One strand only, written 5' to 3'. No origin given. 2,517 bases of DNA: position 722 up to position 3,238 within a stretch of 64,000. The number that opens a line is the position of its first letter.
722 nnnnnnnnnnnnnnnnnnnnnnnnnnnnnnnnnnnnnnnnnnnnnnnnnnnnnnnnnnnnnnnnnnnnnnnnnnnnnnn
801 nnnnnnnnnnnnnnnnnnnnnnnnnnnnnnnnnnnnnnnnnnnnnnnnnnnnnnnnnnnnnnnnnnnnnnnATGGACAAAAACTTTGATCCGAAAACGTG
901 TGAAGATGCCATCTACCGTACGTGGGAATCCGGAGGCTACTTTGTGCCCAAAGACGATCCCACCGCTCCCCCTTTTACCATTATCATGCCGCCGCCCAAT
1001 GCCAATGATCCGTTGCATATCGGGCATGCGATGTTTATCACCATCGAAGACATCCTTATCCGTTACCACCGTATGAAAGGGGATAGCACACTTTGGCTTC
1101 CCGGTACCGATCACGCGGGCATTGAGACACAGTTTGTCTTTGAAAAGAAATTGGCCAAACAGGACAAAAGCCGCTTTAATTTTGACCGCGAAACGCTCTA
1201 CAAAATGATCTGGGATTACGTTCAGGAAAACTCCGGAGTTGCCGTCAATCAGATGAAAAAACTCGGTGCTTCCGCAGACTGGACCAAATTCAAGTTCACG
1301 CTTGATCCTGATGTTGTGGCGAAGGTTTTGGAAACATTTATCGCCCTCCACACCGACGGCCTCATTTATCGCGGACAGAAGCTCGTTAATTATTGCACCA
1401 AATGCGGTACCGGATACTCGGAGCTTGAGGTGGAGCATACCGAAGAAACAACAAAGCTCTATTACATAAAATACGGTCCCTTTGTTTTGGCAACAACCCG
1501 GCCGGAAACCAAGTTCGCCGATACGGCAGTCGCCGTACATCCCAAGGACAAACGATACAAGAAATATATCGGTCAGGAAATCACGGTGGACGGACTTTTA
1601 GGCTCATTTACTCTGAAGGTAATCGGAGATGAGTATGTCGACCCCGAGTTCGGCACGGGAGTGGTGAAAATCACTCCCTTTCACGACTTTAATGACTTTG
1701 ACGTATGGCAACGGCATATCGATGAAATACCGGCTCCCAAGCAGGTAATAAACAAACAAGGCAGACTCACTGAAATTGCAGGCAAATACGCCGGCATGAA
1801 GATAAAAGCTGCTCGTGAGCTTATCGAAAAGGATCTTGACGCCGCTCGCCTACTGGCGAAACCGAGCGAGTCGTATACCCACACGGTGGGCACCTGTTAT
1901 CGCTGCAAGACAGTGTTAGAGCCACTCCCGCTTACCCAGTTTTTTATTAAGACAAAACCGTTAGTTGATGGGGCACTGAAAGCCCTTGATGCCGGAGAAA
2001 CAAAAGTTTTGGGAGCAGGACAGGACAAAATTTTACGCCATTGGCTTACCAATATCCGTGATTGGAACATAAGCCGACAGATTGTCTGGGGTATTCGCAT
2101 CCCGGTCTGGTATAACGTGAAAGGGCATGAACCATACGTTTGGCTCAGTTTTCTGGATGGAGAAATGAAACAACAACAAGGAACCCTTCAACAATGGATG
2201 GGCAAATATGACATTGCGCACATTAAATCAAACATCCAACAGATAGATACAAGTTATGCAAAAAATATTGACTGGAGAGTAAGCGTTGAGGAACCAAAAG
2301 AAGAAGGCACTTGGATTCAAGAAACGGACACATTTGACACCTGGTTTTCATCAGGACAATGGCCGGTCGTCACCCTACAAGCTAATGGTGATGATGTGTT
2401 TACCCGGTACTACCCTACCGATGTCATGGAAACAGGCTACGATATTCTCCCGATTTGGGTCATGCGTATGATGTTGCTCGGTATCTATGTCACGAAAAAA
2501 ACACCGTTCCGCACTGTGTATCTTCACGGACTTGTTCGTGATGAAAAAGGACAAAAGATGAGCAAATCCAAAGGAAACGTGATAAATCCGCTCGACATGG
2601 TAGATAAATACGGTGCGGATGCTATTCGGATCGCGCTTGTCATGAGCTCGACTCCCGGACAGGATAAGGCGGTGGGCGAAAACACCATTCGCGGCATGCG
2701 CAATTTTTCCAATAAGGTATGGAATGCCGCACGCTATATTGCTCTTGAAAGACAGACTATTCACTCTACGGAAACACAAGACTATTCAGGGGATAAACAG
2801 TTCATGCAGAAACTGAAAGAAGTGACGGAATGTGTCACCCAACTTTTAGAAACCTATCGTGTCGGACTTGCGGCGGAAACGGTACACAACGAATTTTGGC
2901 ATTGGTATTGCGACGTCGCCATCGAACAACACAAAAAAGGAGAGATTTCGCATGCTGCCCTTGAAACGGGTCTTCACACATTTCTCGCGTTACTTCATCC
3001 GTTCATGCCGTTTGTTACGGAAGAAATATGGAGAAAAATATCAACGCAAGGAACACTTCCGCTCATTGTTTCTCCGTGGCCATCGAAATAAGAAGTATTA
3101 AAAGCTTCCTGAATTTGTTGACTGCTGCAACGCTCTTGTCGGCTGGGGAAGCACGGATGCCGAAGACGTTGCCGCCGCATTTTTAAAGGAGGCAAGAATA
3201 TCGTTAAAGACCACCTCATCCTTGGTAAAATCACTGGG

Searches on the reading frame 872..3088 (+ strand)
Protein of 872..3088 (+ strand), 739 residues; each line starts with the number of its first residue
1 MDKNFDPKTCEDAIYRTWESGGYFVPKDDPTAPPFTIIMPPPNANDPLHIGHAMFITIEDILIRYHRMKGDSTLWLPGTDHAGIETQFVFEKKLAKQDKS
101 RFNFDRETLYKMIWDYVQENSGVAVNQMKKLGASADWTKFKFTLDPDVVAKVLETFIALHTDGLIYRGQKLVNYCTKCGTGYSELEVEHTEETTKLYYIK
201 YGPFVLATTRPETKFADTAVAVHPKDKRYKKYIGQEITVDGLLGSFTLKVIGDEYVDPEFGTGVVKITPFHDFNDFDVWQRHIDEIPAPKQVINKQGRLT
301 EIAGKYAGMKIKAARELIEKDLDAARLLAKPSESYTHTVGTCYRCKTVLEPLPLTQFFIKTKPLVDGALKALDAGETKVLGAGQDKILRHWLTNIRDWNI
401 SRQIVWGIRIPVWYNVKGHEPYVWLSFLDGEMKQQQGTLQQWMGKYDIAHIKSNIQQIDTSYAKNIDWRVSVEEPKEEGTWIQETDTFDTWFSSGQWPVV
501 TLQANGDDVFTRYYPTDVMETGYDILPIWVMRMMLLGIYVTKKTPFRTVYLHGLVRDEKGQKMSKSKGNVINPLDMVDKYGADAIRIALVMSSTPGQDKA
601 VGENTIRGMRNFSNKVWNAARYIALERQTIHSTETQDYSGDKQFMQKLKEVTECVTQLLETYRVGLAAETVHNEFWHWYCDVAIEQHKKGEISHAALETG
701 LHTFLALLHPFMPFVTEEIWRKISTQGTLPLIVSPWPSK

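Call 9: find_homologous_proteins(query=window:872-3088:+, max_evalue=1e-50)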
Query window:872-3088:+ (739 aa): 8000 proteins with E <= 1e-50 among 8000 candidates; the best 120 are listed.
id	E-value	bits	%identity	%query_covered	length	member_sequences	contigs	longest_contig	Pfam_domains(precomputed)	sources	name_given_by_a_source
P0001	0.0e+0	1747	100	100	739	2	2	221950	PF09334.18,PF08264.20,PF00133.29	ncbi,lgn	-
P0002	0.0e+0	1614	93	100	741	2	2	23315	PF09334.18,PF08264.20,PF00133.29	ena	-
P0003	0.0e+0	1474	83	100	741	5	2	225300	PF09334.18,PF08264.20,PF00133.29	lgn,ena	-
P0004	0.0e+0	1420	81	100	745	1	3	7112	PF09334.18,PF08264.20,PF00133.29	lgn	-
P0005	0.0e+0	1414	81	100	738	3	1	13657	PF09334.18,PF08264.20,PF00133.29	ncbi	-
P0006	0.0e+0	1412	81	100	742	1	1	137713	PF09334.18,PF08264.20,PF00133.29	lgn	-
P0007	0.0e+0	1410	81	100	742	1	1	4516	PF09334.18,PF08264.20,PF00133.29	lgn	-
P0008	0.0e+0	1408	81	100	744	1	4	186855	PF09334.18,PF08264.20,PF00133.29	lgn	-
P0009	0.0e+0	1404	80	100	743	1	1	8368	PF09334.18,PF08264.20,PF00133.29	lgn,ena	-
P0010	0.0e+0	1403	81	100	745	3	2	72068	PF09334.18,PF08264.20,PF00133.29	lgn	-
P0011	0.0e+0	1401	80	100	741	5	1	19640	PF09334.18,PF08264.20,PF00133.29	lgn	-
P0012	0.0e+0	1401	81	100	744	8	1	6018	PF09334.18,PF08264.20,PF00133.29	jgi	-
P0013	0.0e+0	1396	80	100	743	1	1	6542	PF09334.18,PF08264.20,PF00133.29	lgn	-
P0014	0.0e+0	1386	79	100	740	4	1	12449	PF09334.18,PF08264.20,PF00133.29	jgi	-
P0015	0.0e+0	1379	79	100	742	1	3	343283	PF09334.18,PF08264.20,PF00133.29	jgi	-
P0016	0.0e+0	1350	77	100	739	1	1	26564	PF09334.18,PF08264.20,PF00133.29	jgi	jgi:valyl-tRNA synthetase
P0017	0.0e+0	1312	76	100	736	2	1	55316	PF09334.18,PF08264.20,PF00133.29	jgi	jgi:valyl-tRNA synthetase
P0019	0.0e+0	1182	69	100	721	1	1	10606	PF09334.18,PF08264.20,PF00133.29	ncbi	-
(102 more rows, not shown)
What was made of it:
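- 872..3091 (+): valS, valyl-tRNA synthetase, 739 aa: the regulated gene. Homologues named valine--tRNA ligase in CPR genomes (call 9).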

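Call 10: find_related_loci(query=window:872-3088:+, collection=genome_contigs, flank=3000)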
Query window:872-3088:+ (739 aa) in genome_contigs; peptide patterns used: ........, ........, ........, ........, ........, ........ (x = any residue, [..] = any of these).
112 stretches matched a pattern; 102 encode a relative of the query (tblastn E <= 1e-3); the best 80 are kept; 80 distinct loci.
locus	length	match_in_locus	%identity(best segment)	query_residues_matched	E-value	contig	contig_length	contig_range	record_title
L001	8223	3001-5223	83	1-739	0e+0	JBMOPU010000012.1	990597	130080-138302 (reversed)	MAG: Patescibacteria group bacterium isolate Betzabe_MAG136 MAG136_14, whole genome shotgun sequence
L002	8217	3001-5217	82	1-737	0e+0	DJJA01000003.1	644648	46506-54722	MAG TPA_asm: Candidatus Gottesmanbacteria bacterium UBA6580 UBA6580_contig_80, whole genome shotgun sequence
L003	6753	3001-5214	80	1-736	0e+0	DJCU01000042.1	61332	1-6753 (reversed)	MAG TPA_asm: Candidatus Gottesmanbacteria bacterium UBA5942 UBA5942_contig_164, whole genome shotgun sequence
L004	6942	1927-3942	65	1-737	0e+0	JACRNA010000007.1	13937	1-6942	MAG: Candidatus Amesbacteria bacterium isolate NC_groundwater_1921_Pr3_S-0.2um_39_4 scaffold_214830, whole genome shotgu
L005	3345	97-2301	61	1-737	0e+0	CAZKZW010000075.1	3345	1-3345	MAG TPA_asm: uncultured Pseudomonadales bacterium isolate SRP192927_co3_66 genome assembly, contig: NODE_89967_length_33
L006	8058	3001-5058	60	1-739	0e+0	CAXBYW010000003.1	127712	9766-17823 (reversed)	MAG TPA_asm: uncultured bacterium isolate SRR3725731_binner12_Refined_73 genome assembly, contig: ERZ4200997.40, whole g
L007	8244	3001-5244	56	1-738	0e+0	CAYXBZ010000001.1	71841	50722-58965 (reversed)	MAG TPA_asm: uncultured Pseudomonadales bacterium isolate SRP241326_co2_10 genome assembly, contig: NODE_634_length_7184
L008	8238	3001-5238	56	1-738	0e+0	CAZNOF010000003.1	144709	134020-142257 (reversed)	MAG TPA_asm: uncultured Pseudomonadales bacterium isolate SRP170004_co1_5 genome assembly, contig: NODE_110_length_14470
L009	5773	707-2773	57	1-738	0e+0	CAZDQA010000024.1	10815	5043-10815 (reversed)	MAG TPA_asm: uncultured Pseudomonadales bacterium isolate binchicken_co220_119 genome assembly, contig: NODE_4007_length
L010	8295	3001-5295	57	1-739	0e+0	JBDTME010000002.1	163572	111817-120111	MAG: Patescibacteria group bacterium isolate cluster3_bin.119 NODE_98_length_163572_cov_14.418947, whole genome shotgun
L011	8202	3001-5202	57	1-737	0e+0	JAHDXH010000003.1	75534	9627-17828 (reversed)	MAG: Patescibacteria group bacterium isolate PAT3 NODE_906_length_75534_cov_6.445011, whole genome shotgun sequence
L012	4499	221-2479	57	1-737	0e+0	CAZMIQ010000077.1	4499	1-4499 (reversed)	MAG TPA_asm: uncultured Pseudomonadales bacterium isolate SRP241326_co1_242 genome assembly, contig: NODE_22082_length_4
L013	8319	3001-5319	55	1-738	0e+0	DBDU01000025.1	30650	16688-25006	MAG TPA_asm: Patescibacteria group bacterium UBA924 UBA924_contig_1248, whole genome shotgun sequence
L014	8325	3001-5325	54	1-739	0e+0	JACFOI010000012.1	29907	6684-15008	MAG: Patescibacteria group bacterium isolate BROCD046 NODE_1262_length_29907_cov_8.048171, whole genome shotgun sequence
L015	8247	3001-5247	54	1-738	0e+0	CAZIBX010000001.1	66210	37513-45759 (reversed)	MAG TPA_asm: uncultured Pseudomonadales bacterium isolate binchicken_co118_362 genome assembly, contig: NODE_349_length_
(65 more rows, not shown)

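Call 22: find_related_loci(query=window:872-3088:+, collection=metagenome_contigs, flank=2000)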
Query window:872-3088:+ (739 aa) in metagenome_contigs; peptide patterns used: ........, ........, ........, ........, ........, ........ (x = any residue, [..] = any of these).
250 stretches matched a pattern; 222 encode a relative of the query (tblastn E <= 1e-3); the best 80 are kept; 80 distinct loci.
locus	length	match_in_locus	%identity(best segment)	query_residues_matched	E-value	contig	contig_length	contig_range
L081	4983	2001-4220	84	1-738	0e+0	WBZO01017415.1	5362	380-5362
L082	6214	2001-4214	80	1-736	0e+0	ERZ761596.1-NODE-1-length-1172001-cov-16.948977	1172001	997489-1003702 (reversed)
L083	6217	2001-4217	82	1-737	0e+0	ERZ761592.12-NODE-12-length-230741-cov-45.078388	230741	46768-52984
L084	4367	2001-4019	65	1-737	0e+0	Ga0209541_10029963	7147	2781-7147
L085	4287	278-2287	65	1-737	0e+0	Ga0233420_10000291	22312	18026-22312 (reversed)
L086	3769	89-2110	64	1-737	0e+0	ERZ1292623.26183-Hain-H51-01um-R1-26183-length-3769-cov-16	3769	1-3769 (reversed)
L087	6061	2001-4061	61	1-737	0e+0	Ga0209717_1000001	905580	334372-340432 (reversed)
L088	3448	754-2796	59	1-737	0e+0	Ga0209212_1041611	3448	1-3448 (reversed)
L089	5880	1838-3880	59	1-737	0e+0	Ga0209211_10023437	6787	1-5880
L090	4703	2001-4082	60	1-729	0e+0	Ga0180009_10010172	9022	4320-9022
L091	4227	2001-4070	58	1-738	0e+0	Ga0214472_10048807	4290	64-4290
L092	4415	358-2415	60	1-739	0e+0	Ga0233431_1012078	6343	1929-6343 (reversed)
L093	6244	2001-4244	58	1-737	0e+0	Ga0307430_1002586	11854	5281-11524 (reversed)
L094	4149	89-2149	60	1-737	0e+0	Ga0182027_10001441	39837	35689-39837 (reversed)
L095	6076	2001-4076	60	1-738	0e+0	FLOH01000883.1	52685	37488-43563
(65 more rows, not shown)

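Call 25: find_encoding_contigs(protein=P0002, flank=1500, max_places=2)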
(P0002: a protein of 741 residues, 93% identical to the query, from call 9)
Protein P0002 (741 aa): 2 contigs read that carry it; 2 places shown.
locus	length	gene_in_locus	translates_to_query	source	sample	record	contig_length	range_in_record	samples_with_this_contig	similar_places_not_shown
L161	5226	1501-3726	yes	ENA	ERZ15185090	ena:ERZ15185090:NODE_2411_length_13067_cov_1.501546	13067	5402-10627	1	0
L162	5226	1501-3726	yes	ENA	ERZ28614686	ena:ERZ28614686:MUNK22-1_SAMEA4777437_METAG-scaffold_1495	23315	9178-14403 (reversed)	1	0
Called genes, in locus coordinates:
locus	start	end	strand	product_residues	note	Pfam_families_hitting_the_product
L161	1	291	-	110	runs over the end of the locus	PF04977:DivIC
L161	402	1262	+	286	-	PF02899:Phage_int_SAM_1, PF13495:Phage_int_SAM_4, PF00589:Phage_integrase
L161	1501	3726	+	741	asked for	PF00133:tRNA-synt_1, PF09334:tRNA-synt_1g, PF08264:Anticodon_1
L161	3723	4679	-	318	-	-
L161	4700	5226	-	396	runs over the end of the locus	PF09992:NAGPA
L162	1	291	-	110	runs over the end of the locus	PF04977:DivIC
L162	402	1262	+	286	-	PF02899:Phage_int_SAM_1, PF13495:Phage_int_SAM_4, PF00589:Phage_integrase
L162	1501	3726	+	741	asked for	PF00133:tRNA-synt_1, PF09334:tRNA-synt_1g, PF08264:Anticodon_1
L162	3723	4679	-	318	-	-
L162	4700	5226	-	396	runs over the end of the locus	PF09992:NAGPA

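Call 26: find_encoding_contigs(protein=P0004, flank=1500, max_places=2)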
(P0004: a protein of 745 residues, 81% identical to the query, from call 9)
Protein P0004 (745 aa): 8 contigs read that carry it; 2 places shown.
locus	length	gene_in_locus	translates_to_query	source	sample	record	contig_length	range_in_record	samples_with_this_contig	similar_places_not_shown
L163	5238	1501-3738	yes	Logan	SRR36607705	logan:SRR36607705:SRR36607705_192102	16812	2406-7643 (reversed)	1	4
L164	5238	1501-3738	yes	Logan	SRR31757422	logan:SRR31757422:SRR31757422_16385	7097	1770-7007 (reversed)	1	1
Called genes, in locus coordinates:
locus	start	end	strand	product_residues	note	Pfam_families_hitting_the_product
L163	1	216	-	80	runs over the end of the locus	PF04977:DivIC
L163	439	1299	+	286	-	PF02899:Phage_int_SAM_1, PF13495:Phage_int_SAM_4, PF00589:Phage_integrase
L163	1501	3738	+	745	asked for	PF00133:tRNA-synt_1, PF09334:tRNA-synt_1g, PF08264:Anticodon_1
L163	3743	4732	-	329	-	-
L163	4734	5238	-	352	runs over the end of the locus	PF09992:NAGPA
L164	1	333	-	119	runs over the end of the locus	PF04977:DivIC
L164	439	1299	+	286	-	PF02899:Phage_int_SAM_1, PF13495:Phage_int_SAM_4, PF00589:Phage_integrase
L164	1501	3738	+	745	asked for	PF00133:tRNA-synt_1, PF09334:tRNA-synt_1g, PF08264:Anticodon_1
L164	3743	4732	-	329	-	-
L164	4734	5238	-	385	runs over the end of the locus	PF09992:NAGPA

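Call 27: find_encoding_contigs(protein=P0005, flank=1500, max_places=2)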
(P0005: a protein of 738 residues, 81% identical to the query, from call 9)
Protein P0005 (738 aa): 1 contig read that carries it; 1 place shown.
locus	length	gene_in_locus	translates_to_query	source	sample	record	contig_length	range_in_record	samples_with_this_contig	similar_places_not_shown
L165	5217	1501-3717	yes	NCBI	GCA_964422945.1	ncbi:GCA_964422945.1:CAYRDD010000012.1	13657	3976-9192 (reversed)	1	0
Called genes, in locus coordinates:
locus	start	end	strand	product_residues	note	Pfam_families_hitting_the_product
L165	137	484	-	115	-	PF04977:DivIC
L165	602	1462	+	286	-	PF02899:Phage_int_SAM_1, PF13495:Phage_int_SAM_4, PF00589:Phage_integrase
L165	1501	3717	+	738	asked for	PF00133:tRNA-synt_1, PF09334:tRNA-synt_1g, PF08264:Anticodon_1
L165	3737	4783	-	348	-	-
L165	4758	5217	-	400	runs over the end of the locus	PF09992:NAGPA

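Call 28: find_encoding_contigs(protein=P0006, flank=1500, max_places=1)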
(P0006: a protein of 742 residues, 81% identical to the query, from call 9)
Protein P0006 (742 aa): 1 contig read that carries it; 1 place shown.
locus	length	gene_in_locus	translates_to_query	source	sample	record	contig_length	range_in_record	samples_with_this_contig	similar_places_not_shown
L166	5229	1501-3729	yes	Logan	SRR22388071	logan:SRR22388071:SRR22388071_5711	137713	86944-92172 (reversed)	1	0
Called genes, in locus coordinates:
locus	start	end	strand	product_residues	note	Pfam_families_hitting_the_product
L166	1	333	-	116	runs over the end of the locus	PF04977:DivIC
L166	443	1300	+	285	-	PF02899:Phage_int_SAM_1, PF13495:Phage_int_SAM_4, PF00589:Phage_integrase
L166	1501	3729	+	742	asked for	PF00133:tRNA-synt_1, PF09334:tRNA-synt_1g, PF08264:Anticodon_1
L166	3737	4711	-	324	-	-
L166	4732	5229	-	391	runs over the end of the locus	PF09992:NAGPA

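Call 29: find_encoding_contigs(protein=P0008, flank=1500, max_places=1)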
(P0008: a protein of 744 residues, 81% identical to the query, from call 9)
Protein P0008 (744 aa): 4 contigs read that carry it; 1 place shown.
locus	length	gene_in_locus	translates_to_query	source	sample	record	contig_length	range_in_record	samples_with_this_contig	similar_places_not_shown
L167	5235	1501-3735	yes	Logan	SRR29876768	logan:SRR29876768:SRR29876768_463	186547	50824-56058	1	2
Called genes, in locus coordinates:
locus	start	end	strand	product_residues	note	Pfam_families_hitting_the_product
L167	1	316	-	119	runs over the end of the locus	PF04977:DivIC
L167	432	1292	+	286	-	PF02899:Phage_int_SAM_1, PF13495:Phage_int_SAM_4, PF00589:Phage_integrase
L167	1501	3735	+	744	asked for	PF00133:tRNA-synt_1, PF09334:tRNA-synt_1g, PF08264:Anticodon_1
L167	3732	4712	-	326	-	-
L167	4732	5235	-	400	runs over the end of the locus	PF09992:NAGPA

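Call 30: find_encoding_contigs(protein=P0014, flank=1500, max_places=1)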
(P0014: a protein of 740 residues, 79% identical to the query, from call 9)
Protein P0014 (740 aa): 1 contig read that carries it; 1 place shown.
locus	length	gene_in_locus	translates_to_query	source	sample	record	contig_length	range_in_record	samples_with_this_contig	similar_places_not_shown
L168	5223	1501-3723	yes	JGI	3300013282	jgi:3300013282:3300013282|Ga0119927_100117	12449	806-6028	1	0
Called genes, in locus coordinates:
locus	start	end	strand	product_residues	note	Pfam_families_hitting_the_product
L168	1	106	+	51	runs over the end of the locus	-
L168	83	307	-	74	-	-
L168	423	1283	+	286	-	PF02899:Phage_int_SAM_1, PF13495:Phage_int_SAM_4, PF00589:Phage_integrase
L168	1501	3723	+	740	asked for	PF00133:tRNA-synt_1, PF09334:tRNA-synt_1g, PF08264:Anticodon_1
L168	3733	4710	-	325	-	-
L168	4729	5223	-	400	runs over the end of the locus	PF09992:NAGPA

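Call 31: find_encoding_contigs(protein=P0016, flank=1500, max_places=1)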
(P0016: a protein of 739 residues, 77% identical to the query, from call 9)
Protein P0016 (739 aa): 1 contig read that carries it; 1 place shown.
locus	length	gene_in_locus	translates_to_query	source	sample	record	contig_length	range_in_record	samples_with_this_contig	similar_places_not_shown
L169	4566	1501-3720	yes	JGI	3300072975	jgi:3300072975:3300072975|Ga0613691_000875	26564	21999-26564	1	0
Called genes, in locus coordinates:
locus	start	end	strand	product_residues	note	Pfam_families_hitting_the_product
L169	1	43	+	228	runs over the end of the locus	PF13384:HTH_23 (weak)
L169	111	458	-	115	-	PF04977:DivIC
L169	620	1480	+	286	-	PF13495:Phage_int_SAM_4, PF02899:Phage_int_SAM_1, PF00589:Phage_integrase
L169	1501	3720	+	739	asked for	PF00133:tRNA-synt_1, PF09334:tRNA-synt_1g, PF08264:Anticodon_1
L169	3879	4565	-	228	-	?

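Call 32: find_encoding_contigs(protein=P0017, flank=1500, max_places=1)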
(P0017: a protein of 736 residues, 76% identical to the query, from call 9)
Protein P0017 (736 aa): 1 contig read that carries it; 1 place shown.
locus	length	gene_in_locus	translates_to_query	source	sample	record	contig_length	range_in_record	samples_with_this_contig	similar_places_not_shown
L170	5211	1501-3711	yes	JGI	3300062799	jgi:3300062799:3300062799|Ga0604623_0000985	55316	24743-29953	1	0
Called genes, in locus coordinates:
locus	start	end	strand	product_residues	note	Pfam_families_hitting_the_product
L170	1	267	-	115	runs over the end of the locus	PF04977:DivIC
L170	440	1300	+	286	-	PF13495:Phage_int_SAM_4, PF02899:Phage_int_SAM_1, PF00589:Phage_integrase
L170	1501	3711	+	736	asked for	PF00133:tRNA-synt_1, PF09334:tRNA-synt_1g, PF08264:Anticodon_1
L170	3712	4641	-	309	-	-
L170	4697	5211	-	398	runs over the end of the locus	PF09992:NAGPA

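Call 33: find_encoding_contigs(protein=P0019, flank=1500, max_places=1)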
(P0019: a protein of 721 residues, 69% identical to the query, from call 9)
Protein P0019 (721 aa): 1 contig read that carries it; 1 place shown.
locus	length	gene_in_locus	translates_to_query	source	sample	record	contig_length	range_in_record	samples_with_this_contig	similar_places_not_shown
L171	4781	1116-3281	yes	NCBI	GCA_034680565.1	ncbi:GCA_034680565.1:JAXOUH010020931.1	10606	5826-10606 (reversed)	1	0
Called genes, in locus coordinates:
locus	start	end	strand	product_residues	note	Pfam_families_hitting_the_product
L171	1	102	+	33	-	?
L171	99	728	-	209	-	-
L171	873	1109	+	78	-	-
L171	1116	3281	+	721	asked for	PF00133:tRNA-synt_1, PF09334:tRNA-synt_1g, PF08264:Anticodon_1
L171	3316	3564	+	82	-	-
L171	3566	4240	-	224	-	PF01386:Ribosomal_L25p, PF14693:Ribosomal_TL5_C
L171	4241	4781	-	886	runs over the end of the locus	PF13196:DUF4012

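Call 48: find_encoding_contigs(protein=P0001, flank=10000, max_places=2)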
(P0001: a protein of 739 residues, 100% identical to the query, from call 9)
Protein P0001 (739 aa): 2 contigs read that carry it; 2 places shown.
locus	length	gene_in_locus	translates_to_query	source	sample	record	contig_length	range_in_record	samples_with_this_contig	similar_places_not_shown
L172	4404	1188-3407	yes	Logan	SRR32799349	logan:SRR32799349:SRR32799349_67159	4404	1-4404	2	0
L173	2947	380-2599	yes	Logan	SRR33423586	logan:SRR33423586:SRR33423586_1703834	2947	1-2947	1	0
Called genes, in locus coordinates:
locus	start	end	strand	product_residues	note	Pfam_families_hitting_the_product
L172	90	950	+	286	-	PF02899:Phage_int_SAM_1, PF13495:Phage_int_SAM_4, PF00589:Phage_integrase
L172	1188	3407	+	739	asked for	PF00133:tRNA-synt_1, PF09334:tRNA-synt_1g, PF08264:Anticodon_1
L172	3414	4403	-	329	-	?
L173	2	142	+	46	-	?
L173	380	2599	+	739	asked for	PF00133:tRNA-synt_1, PF09334:tRNA-synt_1g, PF08264:Anticodon_1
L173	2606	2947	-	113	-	?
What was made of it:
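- On T-box riboswitch (RF00230, any class): Contigs carrying the identical gene are only 3-4 kb (call 48).
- Tried and rejected: The look-up of the identical ValRS returned only 3-4 kb contigs (call 48).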

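Call 74: search_protein_families(library=pfam, proteins=[window:872-3088:+])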
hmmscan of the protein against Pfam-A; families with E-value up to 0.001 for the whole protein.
window:872-3088:+ (739 aa): 4 families
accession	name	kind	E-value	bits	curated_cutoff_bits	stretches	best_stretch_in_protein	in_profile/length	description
PF00133.28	tRNA-synt_1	-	3.7e-117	392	22.7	1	14-599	2-411/414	tRNA synthetases class I (I, L, M and V)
PF09334.17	tRNA-synt_1g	-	1e-24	87.5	20.1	3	40-188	6-136/391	tRNA synthetases class I (M)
PF08264.19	Anticodon_1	-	1.5e-17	64.3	25.1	1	641-738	1-106/148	Anticodon-binding domain of tRNA ligase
PF01406.26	tRNA-synt_1e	-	0.00065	19.6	27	0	546-591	237-282/301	tRNA synthetases class I (C) catalytic domain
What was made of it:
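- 872..3091 (+): Pfam tRNA-synt_1 plus Anticodon_1 (call 74).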
